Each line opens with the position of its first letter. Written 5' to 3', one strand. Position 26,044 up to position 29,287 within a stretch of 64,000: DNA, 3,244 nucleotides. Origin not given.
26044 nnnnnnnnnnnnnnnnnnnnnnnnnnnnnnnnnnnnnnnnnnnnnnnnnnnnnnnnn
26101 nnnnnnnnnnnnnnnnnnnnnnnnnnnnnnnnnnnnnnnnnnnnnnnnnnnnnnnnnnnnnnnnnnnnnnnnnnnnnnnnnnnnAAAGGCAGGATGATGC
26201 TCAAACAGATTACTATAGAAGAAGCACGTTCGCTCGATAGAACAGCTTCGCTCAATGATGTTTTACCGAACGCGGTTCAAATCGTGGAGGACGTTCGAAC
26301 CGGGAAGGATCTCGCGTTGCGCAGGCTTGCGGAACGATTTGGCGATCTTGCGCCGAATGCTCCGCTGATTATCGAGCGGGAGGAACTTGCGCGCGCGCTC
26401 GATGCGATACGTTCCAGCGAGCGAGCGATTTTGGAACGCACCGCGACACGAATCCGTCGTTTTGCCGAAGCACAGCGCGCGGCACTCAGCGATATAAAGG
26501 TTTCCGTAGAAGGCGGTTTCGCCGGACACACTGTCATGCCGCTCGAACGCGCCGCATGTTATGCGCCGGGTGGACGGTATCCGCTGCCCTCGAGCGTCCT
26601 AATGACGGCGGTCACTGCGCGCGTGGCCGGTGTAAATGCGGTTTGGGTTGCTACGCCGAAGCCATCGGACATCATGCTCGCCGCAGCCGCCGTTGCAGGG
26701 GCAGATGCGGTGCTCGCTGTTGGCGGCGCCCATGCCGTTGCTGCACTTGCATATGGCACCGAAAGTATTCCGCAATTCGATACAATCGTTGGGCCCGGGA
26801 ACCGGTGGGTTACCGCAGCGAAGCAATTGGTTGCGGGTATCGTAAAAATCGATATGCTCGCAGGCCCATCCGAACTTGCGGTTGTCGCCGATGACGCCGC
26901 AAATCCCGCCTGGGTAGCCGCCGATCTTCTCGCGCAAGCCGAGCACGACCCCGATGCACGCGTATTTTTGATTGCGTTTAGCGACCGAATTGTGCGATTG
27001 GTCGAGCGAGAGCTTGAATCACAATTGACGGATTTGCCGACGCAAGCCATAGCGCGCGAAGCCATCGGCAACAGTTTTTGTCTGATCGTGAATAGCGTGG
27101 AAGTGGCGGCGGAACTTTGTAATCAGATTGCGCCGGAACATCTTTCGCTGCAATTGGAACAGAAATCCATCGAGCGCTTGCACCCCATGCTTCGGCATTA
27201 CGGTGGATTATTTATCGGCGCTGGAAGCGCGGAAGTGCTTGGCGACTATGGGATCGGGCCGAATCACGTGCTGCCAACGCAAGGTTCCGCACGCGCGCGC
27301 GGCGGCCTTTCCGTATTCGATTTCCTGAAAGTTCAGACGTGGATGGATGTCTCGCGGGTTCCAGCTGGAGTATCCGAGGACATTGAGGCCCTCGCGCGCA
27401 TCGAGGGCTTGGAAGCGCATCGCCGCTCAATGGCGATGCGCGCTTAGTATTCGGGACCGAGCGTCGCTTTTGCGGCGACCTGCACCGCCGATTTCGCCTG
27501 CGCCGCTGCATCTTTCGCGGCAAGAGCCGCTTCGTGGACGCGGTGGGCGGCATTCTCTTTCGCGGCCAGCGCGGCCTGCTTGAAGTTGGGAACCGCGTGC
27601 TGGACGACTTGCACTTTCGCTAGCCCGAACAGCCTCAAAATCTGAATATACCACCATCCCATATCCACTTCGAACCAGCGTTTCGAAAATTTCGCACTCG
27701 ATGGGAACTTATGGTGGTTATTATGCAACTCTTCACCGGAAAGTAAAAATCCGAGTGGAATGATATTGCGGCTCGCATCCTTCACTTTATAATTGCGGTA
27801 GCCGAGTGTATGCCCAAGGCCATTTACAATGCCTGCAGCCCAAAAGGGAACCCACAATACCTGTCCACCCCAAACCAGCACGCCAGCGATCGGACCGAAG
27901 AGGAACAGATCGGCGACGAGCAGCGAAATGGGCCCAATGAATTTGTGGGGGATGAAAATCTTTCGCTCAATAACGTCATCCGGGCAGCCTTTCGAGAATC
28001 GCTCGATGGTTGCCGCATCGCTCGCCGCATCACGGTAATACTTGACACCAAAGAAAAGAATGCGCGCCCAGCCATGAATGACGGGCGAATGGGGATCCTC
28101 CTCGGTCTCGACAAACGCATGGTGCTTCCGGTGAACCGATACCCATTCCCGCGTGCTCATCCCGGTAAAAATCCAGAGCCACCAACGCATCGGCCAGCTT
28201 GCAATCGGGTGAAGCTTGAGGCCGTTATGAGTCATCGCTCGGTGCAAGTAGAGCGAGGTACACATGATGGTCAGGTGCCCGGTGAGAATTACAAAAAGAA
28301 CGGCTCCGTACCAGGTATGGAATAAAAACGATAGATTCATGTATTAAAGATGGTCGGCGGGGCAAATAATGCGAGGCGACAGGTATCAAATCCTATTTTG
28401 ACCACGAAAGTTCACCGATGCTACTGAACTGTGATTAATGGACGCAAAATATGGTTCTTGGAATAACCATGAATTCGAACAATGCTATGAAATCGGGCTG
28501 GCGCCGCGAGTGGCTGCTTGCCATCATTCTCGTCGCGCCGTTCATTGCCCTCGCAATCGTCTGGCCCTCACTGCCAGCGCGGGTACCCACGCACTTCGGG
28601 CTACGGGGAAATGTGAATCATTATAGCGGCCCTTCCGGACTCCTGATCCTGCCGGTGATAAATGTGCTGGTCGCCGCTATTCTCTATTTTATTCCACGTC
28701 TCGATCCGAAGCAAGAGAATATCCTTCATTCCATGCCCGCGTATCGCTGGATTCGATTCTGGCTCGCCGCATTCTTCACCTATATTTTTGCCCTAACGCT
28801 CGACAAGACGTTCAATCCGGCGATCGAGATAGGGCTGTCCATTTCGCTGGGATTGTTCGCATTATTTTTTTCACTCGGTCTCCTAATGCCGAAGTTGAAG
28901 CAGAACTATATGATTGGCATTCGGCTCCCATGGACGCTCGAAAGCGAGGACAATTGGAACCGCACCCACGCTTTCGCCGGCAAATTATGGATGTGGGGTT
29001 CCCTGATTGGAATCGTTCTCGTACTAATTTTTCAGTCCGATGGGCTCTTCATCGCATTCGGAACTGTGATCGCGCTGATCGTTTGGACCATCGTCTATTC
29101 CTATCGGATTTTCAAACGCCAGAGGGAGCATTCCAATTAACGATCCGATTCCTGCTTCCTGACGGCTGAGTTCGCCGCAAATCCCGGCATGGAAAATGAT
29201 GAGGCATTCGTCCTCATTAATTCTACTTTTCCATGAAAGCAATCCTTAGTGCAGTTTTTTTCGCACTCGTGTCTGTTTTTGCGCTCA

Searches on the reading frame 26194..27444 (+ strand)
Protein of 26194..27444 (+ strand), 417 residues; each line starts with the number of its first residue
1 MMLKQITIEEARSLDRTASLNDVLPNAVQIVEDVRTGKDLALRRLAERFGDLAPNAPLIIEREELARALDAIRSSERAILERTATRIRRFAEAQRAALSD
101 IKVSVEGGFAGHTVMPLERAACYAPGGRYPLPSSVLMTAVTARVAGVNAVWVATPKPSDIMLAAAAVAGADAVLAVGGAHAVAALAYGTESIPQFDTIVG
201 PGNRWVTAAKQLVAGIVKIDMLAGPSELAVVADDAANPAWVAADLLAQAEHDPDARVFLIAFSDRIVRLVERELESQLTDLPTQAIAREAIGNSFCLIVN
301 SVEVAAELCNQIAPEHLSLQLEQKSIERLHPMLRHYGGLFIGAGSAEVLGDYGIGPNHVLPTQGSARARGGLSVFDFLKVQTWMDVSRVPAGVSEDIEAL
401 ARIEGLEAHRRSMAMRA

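Call 69: search_protein_families(library=pfam, proteins=[window:26194-27444:+], max_evalue=0.001)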
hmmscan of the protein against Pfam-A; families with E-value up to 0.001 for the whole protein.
window:26194-27444:+ (417 aa): 1 family
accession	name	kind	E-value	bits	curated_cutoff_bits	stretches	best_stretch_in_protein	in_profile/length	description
PF00815.25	Histidinol_dh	-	4.8e-130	434.7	27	1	19-416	7-410/411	Histidinol dehydrogenase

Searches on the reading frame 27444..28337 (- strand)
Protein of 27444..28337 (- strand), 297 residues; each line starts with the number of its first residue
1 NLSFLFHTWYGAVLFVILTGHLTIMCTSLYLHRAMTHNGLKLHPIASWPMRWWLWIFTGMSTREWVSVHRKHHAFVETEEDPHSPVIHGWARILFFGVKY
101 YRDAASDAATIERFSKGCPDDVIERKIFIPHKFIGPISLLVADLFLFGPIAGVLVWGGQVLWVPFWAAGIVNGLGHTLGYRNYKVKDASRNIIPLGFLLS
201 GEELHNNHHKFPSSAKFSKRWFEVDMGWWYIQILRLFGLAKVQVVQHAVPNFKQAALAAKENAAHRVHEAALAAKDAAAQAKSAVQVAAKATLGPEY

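Call 69: search_protein_families(library=pfam, proteins=[window:27444-28337:-], max_evalue=0.001)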
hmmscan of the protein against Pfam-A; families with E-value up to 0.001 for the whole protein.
window:27444-28337:- (297 aa): 1 family
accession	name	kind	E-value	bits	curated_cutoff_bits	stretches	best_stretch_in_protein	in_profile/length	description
PF00487.30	FA_desaturase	-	2.6e-13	50.8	29.7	1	8-218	2-225/253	Fatty acid desaturase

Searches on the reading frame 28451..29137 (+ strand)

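Call 69: search_protein_families(library=pfam, proteins=[window:28451-29137:+], max_evalue=0.001)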
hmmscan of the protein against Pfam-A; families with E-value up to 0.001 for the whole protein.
window:28451-29137:+ (229 aa): 2 families
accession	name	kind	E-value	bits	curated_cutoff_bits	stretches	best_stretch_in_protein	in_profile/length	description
PF13630.11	SdpI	-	7.1e-20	71.4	28.2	1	148-217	1-71/71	SdpI/YfhL protein family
PF07853.16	DUF1648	-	3e-14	52.8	28.7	1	25-70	1-47/49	Domain of unknown function (DUF1648)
